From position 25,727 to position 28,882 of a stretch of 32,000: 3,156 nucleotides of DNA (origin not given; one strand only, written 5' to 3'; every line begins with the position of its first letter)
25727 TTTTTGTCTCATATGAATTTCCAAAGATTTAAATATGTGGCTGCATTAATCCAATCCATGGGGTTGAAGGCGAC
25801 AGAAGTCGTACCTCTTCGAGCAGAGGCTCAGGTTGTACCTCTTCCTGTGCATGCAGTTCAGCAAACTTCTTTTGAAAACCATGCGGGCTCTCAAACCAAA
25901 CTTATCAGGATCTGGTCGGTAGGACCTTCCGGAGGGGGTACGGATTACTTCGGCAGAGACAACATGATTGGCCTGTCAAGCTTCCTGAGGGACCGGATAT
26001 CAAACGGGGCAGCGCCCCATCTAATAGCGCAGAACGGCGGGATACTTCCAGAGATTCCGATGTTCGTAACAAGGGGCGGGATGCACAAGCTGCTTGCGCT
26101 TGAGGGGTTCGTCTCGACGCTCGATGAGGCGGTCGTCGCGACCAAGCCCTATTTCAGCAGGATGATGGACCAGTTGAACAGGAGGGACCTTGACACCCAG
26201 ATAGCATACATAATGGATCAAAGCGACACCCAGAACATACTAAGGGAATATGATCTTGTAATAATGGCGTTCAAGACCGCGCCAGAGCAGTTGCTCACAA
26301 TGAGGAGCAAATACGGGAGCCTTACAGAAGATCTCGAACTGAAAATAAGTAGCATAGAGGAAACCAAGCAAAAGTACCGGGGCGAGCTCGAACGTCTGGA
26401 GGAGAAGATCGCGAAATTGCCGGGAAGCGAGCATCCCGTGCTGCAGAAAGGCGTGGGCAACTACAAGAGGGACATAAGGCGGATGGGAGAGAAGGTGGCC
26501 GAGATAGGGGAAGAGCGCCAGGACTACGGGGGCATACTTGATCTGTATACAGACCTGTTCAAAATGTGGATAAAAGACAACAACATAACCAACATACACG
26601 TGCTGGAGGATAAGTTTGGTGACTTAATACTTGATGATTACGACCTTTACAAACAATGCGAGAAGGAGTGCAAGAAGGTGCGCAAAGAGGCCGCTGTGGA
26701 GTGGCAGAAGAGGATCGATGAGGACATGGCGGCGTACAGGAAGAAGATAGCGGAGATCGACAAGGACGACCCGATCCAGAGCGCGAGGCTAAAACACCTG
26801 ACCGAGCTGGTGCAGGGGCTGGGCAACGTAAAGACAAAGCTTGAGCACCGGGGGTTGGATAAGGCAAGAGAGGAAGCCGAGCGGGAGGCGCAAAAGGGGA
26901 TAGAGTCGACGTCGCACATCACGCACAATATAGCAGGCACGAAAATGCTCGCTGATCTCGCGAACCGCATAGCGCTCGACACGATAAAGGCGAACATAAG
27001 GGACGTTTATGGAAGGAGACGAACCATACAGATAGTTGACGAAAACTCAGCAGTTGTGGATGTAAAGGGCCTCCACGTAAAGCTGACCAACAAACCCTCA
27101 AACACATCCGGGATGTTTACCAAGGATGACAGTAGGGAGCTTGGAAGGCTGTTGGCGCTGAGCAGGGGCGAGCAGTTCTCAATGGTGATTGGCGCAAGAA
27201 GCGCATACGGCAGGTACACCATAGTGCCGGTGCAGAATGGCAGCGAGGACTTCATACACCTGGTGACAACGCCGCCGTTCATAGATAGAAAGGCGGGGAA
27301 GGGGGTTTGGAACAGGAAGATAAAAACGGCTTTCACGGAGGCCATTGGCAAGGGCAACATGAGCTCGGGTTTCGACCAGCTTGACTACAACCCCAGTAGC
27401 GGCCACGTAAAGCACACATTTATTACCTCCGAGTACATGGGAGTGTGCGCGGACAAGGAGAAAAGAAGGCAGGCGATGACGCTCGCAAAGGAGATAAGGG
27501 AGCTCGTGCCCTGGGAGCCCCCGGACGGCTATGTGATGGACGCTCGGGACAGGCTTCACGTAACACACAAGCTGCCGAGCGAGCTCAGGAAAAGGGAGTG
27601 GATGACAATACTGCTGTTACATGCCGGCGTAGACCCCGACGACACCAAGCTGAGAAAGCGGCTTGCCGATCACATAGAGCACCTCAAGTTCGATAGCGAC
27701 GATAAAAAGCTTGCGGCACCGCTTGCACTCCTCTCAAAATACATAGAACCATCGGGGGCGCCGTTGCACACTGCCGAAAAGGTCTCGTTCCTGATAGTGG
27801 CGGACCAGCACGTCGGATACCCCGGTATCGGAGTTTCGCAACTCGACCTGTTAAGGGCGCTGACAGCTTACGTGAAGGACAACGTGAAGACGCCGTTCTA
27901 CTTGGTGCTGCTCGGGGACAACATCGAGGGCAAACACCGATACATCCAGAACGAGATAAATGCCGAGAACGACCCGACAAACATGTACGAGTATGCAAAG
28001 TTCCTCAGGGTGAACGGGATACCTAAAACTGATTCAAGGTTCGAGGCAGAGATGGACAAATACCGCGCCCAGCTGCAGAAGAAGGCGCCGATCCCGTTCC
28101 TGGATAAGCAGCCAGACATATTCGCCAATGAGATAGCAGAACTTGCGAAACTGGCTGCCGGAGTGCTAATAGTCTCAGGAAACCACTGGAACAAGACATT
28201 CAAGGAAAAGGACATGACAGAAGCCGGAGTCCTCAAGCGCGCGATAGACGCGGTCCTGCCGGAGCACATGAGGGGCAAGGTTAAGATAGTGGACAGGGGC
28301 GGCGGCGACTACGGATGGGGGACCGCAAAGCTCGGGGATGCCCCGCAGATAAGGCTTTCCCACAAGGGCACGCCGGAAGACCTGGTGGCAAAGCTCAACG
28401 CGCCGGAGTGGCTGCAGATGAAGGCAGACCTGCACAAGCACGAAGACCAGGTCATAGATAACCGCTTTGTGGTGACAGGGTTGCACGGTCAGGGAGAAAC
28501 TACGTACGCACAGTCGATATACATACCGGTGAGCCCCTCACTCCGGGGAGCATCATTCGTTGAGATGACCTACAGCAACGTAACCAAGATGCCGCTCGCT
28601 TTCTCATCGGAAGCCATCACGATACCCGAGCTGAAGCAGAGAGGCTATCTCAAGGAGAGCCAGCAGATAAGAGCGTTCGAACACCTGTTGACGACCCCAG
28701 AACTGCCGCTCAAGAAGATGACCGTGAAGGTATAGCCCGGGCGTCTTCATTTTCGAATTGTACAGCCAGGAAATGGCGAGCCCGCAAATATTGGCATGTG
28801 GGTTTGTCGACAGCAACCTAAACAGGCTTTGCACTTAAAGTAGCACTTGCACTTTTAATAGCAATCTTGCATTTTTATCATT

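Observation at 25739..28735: Single 1,000-aa polypeptide that reads like an ATPase-dead Rad50/SbcC-type coiled-coil head fused to an intact Mre11/SbcD-type phosphoesterase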

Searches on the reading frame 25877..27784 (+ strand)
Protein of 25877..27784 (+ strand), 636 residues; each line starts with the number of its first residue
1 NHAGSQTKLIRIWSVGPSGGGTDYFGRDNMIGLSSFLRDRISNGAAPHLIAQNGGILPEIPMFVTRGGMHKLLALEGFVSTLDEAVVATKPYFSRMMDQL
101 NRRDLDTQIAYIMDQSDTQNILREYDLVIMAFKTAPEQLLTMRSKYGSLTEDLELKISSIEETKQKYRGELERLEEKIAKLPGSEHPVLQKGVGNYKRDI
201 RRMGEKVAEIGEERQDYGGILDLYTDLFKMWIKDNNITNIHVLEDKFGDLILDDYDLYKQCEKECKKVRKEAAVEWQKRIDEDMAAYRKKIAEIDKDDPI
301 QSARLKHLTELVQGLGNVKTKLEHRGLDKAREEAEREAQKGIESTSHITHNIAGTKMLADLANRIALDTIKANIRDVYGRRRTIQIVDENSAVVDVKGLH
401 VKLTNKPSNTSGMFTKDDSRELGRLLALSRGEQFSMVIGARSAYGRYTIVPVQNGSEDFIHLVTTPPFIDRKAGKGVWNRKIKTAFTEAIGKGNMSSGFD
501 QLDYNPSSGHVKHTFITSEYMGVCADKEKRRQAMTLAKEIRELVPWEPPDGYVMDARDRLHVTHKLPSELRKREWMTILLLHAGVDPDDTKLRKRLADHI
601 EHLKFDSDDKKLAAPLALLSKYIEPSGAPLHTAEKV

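Call 45: predict_structure(alignment_id=A3)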
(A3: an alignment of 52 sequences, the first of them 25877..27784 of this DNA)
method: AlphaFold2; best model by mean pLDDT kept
length: 636 residues; sequences in the alignment: 52
mean_pLDDT: 91.8   pTM: 0.87
mean pLDDT of the five models: 91.8, 91.4, 90.9, 89.7, 89.2
residues with pLDDT >= 90: 510; 70-90: 93; 50-70: 20; < 50: 13
segments of 3 or more residues with pLDDT < 50: 1-5, 629-636
pLDDT, mean of each block of 10 residues (from residue 1): 60 98 97 98 97 97 90 97 97 97 96 96 95 94 95 97 98 96 86 96 96 98 97 93 94 94 90 73 92 88 90 86 77 72 69 88 98 98 95 96 86 89 90 94 93 90 96 97 96 94 95 97 97 97 94 94 96 94 97 98 97 96 76 38
secondary structure, 60 per line:
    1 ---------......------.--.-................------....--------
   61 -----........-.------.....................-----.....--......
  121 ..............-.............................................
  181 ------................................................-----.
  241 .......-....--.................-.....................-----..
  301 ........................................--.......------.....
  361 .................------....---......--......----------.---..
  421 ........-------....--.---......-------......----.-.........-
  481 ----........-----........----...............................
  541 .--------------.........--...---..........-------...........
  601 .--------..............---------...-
elements in order: E10-15 H27-42 E49-52 H66-73 H82-102 E108-112 H115-134 H136-180 H187-234 H240-247 H249-252 H255-271 H273-293 H299-340 H343-349 H356-377 E384-387 E391-396 E399-404 H419-428 E436-439 E446-451 E459-464 H471-479 H485-492 E498-505 E510-517 H518-541 H556-564 H573-582 H590-601 H610-623
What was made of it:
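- On Rad50/SbcC/SMC ABC-ATPase head: Both are inside predicted helix 304-320 (call 45).
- Checked: The supposed ~40-aa non-helical apex (263-305) is predicted helical (call 45).
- AF2 pLDDT 91.8, pTM 0.87 (call 45). The topology is superficially similar: a globular N lobe, then long antiparallel helices, then a globular C lobe, then an MPE (call 45).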

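Call 49: fold_search(model_id=the predicted structure, library=pdb)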
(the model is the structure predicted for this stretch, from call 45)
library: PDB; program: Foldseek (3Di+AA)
matches with E <= 10: 571; with E <= 0.001: 0
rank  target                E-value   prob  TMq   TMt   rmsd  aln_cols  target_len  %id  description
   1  9a6c_B                1.8e-02  0.96  0.15  0.19  22.9       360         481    8  Integrative model of YYDD-YYDB by crosslinking MS and deep learning (released 2024-09-18)
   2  3qfm_B                3.0e-02  0.97  0.14  0.29   8.4       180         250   10  Crystal structure of Streptococcal asymmetric Ap4A hydrolase and phosphodiesterase Spr1479/SapH (released 2011-08-24)
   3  3qfm_A                8.1e-02  0.92  0.14  0.29   9.0       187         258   10  Crystal structure of Streptococcal asymmetric Ap4A hydrolase and phosphodiesterase Spr1479/SapH (released 2011-08-24)
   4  6sue_A                8.4e-02  0.28  0.08  0.03  52.6       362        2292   14  Structure of Photorhabdus luminescens Tc holotoxin pore, Mutation TccC3-D651A (released 2019-11-06)
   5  3qfn_A                1.4e-01  0.87  0.14  0.30   8.0       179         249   11  Crystal structure of Streptococcal asymmetric Ap4A hydrolase and phosphodiesterase Spr1479/SapH in complex with inorga (released 2011-08-24)
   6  8dzz_A                2.0e-01  0.18  0.13  0.05  33.1       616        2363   10  Cryo-EM structure of chi dynein bound to Lis1 (released 2023-08-30)
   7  9dh5                  2.2e-01  0.13  0.12  0.04  33.5       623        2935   10  State-1 of the motor domain from full-length human dynein-1 in 5mM AMPPNP with 5mM Mg2+ (released 2025-04-23)
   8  9bm1                  2.4e-01  0.13  0.12  0.04  33.6       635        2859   10  State-3 of motor domain from full-length human dynein-1 in 5mM ATP (released 2025-04-23)
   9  9bm0                  2.7e-01  0.13  0.12  0.04  33.0       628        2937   10  State-2 of motor domain from full-length human dynein-1 in 5mM ATP (released 2025-04-23)
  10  7pru_A                3.7e-01  0.12  0.11  0.12  35.5       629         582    9  Structure of CtAtm1 in the inward-facing partially occluded with cargo bound (released 2022-08-10)
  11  5lki_A                4.0e-01  0.14  0.08  0.04  51.9       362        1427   14  Cryo-EM structure of the Tc toxin TcdA1 in its pore state (released 2016-08-31)
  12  8q72_A                4.0e-01  0.12  0.12  0.11  58.6       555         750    9  E. coli plasmid-borne JetABCD(E248A) core in a cleavage-competent state (released 2024-01-31)
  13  7rr9_A                4.2e-01  0.12  0.11  0.12  33.3       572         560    9  Cryo-EM Structure of Nanodisc reconstituted ABCD1 in nucleotide bound outward open conformation (released 2022-01-19)
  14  4mu6                  4.6e-01  0.66  0.14  0.29  35.0       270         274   15  Crystal Structure of the N-terminal domain of Effector Protein LegC3 from Legionella pneumophila (released 2013-12-11)
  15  5zui                  4.6e-01  0.06  0.11  0.10  34.0       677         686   12  Crystal Structure of HSP104 from Chaetomium thermophilum (released 2019-06-19)
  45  4fbw_A                1.2e+00  0.20  0.10  0.16   9.8       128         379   15  Crystal structure of an unfused Mre11-Nbs1 complex with two manganese ions per active site (released 2012-06-20)
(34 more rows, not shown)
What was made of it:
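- Closest known: YaeI-type and YfcE-type bacterial phosphodiesterases. Same: SapH is the best PDB match of the N-terminal domain (call 49).
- Best globular PDB matches are MPEs: SapH 3qfm (prob 0.97), then SoxB, 5'-nucleotidase, purple acid phosphatase and Mre11 4fbw (call 49). The best PDB match of the N-domain is the Ap4A hydrolase/phosphodiesterase SapH (call 49).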

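Call 59: fold_search(model_id=the predicted structure, library=viral)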
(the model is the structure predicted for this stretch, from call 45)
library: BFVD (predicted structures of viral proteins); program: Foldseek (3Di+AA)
matches with E <= 10: 510; with E <= 0.001: 1
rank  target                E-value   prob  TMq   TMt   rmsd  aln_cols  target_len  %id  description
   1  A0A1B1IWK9            5.1e-04  1.00  0.30  0.59  18.6       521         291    8  (no name in the UniProt tables at hand)
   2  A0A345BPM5            1.8e-03  1.00  0.17  0.27   5.8       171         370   12  (no name in the UniProt tables at hand)
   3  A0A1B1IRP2            2.2e-02  0.93  0.14  0.27   7.9       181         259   10  (no name in the UniProt tables at hand)
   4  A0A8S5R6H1            5.9e-02  0.99  0.16  0.21   6.4       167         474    9  DNA polymerase II small subunit [Ackermannviridae sp. ctaCq7]
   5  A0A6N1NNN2            6.2e-02  0.85  0.15  0.24  11.4       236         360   12  Uncharacterized protein [Tupanvirus deep ocean]
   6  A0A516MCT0            9.7e-02  1.00  0.17  0.25   5.7       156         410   10  (no name in the UniProt tables at hand)
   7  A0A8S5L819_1          1.0e-01  0.33  0.11  0.07  24.0       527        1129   13  Minor tail protein [Siphoviridae sp. ctDmQ3]
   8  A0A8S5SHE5            1.4e-01  0.99  0.16  0.23   5.6       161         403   12  DNA polymerase II small subunit [Siphoviridae sp. ctBCr48]
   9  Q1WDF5                1.4e-01  0.87  0.14  0.08  38.4       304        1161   10  (no name in the UniProt tables at hand)
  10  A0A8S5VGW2            1.4e-01  0.91  0.16  0.22  19.6       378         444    8  Uncharacterized protein [Myoviridae sp. ctkfK18]
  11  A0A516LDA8            1.4e-01  0.57  0.13  0.14  25.0       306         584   11  (no name in the UniProt tables at hand)
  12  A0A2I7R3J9            1.6e-01  0.44  0.14  0.14  34.5       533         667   11  (no name in the UniProt tables at hand)
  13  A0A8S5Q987            1.7e-01  0.95  0.15  0.22   5.7       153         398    8  DNA polymerase II small subunit [Siphoviridae sp. ctfR912]
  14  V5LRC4                1.7e-01  0.35  0.10  0.13  65.9       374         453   13  (no name in the UniProt tables at hand)
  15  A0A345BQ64            2.2e-01  0.85  0.15  0.22   5.6       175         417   12  (no name in the UniProt tables at hand)
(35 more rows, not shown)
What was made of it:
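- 27008..27427 (+): Pseudo-MPE domain, second, beta-rich half (residues 427-566). Vestigial positions: N454 (His in 9 of 47 members) where motif IV would be, and R490 (His in 26 of 47) where the first His of motif V would be. PPFxD is conserved at 515-519. The BFVD hit A0A1B1IWK9 aligns across both halves (521 columns, TM 0.59 on the target, call 59).
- BFVD matches include phage proteins annotated 'DNA polymerase II small subunit' (an MPE family) at prob 0.95-0.99 and rmsd 5.6-6.4 A, and a 291-aa protein aligned across the insertion (E 5e-4, TM 0.59 on the target) (call 59). Foldseek MPE matches in two libraries at prob 0.95-1.0 (calls 49, 59).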

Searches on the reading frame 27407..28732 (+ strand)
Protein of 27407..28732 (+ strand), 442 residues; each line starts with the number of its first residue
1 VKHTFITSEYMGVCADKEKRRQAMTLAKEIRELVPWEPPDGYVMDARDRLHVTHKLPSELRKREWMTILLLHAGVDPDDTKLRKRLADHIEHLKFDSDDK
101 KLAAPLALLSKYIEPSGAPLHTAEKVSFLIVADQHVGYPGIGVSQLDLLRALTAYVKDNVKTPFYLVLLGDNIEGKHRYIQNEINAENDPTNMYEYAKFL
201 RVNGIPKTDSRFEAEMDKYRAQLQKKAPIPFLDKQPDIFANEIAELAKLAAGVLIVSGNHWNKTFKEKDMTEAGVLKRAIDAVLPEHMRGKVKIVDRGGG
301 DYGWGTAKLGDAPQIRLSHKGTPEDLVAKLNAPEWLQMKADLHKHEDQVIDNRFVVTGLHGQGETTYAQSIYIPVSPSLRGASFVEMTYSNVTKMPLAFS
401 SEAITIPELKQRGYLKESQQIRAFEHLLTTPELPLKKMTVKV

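Call 47: predict_structure(alignment_id=A4)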
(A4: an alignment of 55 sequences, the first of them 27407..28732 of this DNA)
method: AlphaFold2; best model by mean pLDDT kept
length: 442 residues; sequences in the alignment: 55
mean_pLDDT: 93.7   pTM: 0.89
mean pLDDT of the five models: 93.7, 93.5, 93.4, 93.4, 92.1
residues with pLDDT >= 90: 382; 70-90: 53; 50-70: 7; < 50: 0
segments of 3 or more residues with pLDDT < 50: none
pLDDT, mean of each block of 10 residues (from residue 1): 93 94 97 96 95 95 96 97 98 97 97 85 93 96 97 98 97 96 94 98 98 98 96 98 97 96 94 97 92 79 92 94 80 90 94 94 91 89 97 94 98 97 94 73 70
secondary structure, 60 per line:
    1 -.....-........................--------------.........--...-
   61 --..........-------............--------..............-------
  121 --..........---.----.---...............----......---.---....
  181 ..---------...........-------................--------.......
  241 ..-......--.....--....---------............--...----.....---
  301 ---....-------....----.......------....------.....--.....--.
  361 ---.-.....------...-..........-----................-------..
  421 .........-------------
elements in order: E2-6 H8-31 H46-54 H63-72 H80-91 H100-113 E123-132 H145-159 E164-169 H177-182 H192-202 H210-225 H234-242 H244-249 E252-256 H259-262 H272-283 E293-297 E304-307 E315-318 H323-329 E336-339 E346-350 E353-357 H366-370 E381-390 E396-405 H406-411 H419-429
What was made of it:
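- On PolD small subunit DP1: The segment before the MPE domain (567-680) is all-helical (calls 45, 47).
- On Calcineurin-like metallophosphoesterase superfamily (C-terminal domain): AF2 pLDDT 93.7 (call 47).
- On Mre11/SbcD: Only ~36 residues follow the core (call 47).
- Closest known: Archaeal PolD small subunit DP1. Different: No OB-fold precedes the MPE domain; the preceding segment is all-helical (call 47).
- Checked: The ~85-aa helical insert between motifs II and III is confirmed (helices 736-808, call 47).
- AF2 pLDDT 93.7, pTM 0.89 (call 47).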

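Call 50: fold_search(model_id=the predicted structure, library=pdb)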
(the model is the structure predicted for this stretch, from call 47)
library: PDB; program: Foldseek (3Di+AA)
matches with E <= 10: 802; with E <= 0.001: 94
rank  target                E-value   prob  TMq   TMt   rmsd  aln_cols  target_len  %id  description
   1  8ppt_A                4.3e-08  1.00  0.37  0.36   6.8       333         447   13  Pyrococcus abyssi DNA polymerase D (PolD) in its editing mode bound to a primer/template substrate containing a mismat (released 2023-12-20)
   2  6hms_A                4.8e-08  1.00  0.38  0.42   6.3       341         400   12  Cryo-EM map of DNA polymerase D from Pyrococcus abyssi in complex with DNA (released 2019-01-30)
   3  9f29_A                1.2e-07  1.00  0.38  0.38   6.9       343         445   12  Pyrococcus abyssi PolD in complex with Rpa2 winged-helix domain class 1 (composite map) (released 2024-12-04)
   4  6t8h_A                1.5e-07  1.00  0.38  0.39   7.7       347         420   12  Cryo-EM structure of the DNA-bound PolD-PCNA processive complex from P. abyssi (released 2020-03-04)
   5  9f2a_A                2.6e-07  1.00  0.38  0.37   7.0       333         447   12  Pyrococcus abyssi PolD in complex with Rpa2 winged-helix domain class 2 (composite map) (released 2024-12-04)
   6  5ihe_A                3.8e-07  1.00  0.36  0.36   6.7       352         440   13  D-family DNA polymerase - DP1 subunit (3'-5' proof-reading exonuclease) (released 2016-08-31)
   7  5ihe_B                4.0e-07  1.00  0.35  0.35   6.6       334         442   14  D-family DNA polymerase - DP1 subunit (3'-5' proof-reading exonuclease) (released 2016-08-31)
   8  6hmf_B                4.5e-07  1.00  0.36  0.36   6.7       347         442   13  D-family DNA polymerase - DP1 subunit (3'-5' proof-reading exonuclease) H451 proof-reading deficient variant (released 2019-01-30)
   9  6hmf_A                5.3e-07  1.00  0.36  0.36   6.7       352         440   12  D-family DNA polymerase - DP1 subunit (3'-5' proof-reading exonuclease) H451 proof-reading deficient variant (released 2019-01-30)
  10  9a7h_A                5.6e-07  1.00  0.31  0.30   8.6       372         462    9  Integrative model of YUND-SP5S by crosslinking MS and deep learning (released 2024-09-18)
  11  6knb_A                1.7e-06  1.00  0.35  0.34   7.0       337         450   14  PolD-PCNA-DNA (form A) (released 2020-08-05)
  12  6xs7_A                5.2e-06  1.00  0.26  0.57  11.3       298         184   10  Crystal structure of human Vps29 complexed with RaPID-derived cyclic peptide RT-D2 (released 2021-07-14)
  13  4tug_C                6.8e-06  1.00  0.32  0.44   6.9       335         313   10  Crystal structure of MjMre11-DNA2 complex (released 2014-10-15)
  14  6xs5_A                7.6e-06  1.00  0.26  0.55  11.7       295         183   12  Crystal structure of human Vps29 complexed with RaPID-derived cyclic peptide RT-D1 (released 2021-07-14)
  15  3ib7                  9.4e-06  1.00  0.28  0.40  12.5       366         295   10  Crystal structure of full length Rv0805 (released 2009-09-29)
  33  4tug_D                4.1e-05  1.00  0.33  0.44   6.5       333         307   10  Crystal structure of MjMre11-DNA2 complex (released 2014-10-15)
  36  3av0_A                5.6e-05  1.00  0.32  0.38   6.4       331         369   12  Crystal structure of Mre11-Rad50 bound to ATP S (released 2011-05-25)
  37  4tug_A                6.0e-05  1.00  0.32  0.43   7.6       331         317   11  Crystal structure of MjMre11-DNA2 complex (released 2014-10-15)
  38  4tug_B                6.7e-05  1.00  0.33  0.45   6.7       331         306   11  Crystal structure of MjMre11-DNA2 complex (released 2014-10-15)
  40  5dny_C                7.0e-05  1.00  0.31  0.38   6.4       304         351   12  Structure of the ATPrS-Mre11/Rad50-DNA complex (released 2016-02-24)
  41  5dny_A                7.0e-05  1.00  0.33  0.40   7.3       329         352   11  Structure of the ATPrS-Mre11/Rad50-DNA complex (released 2016-02-24)
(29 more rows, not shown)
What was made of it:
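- On Calcineurin-like metallophosphoesterase superfamily (C-terminal domain): Foldseek gives 94 PDB matches at E<=1e-3, and all 50 listed are MPE-fold proteins (call 50).
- Closest known: Archaeal PolD small subunit DP1. Same: It is the best structural match of the C-terminal domain (8ppt_A E 4.3e-8, 6hms_A, 5ihe; call 50).
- Closest known: Mre11/SbcD nuclease. Same: Structural matches to MjMre11 (4tug, E 7e-6) and to Mre11-Rad50 complexes (3av0, 5dny) (call 50).
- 94 PDB matches at E<=1e-3; all 50 listed are MPE-fold proteins, the best being PolD DP1 at 4e-8 and MjMre11 at 7e-6 (call 50). The closest structural neighbours of the catalytic domain are the nucleases DP1 and Mre11 (call 50). Vps29 and Pol alpha B-subunit structures are among the good matches (call 50).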
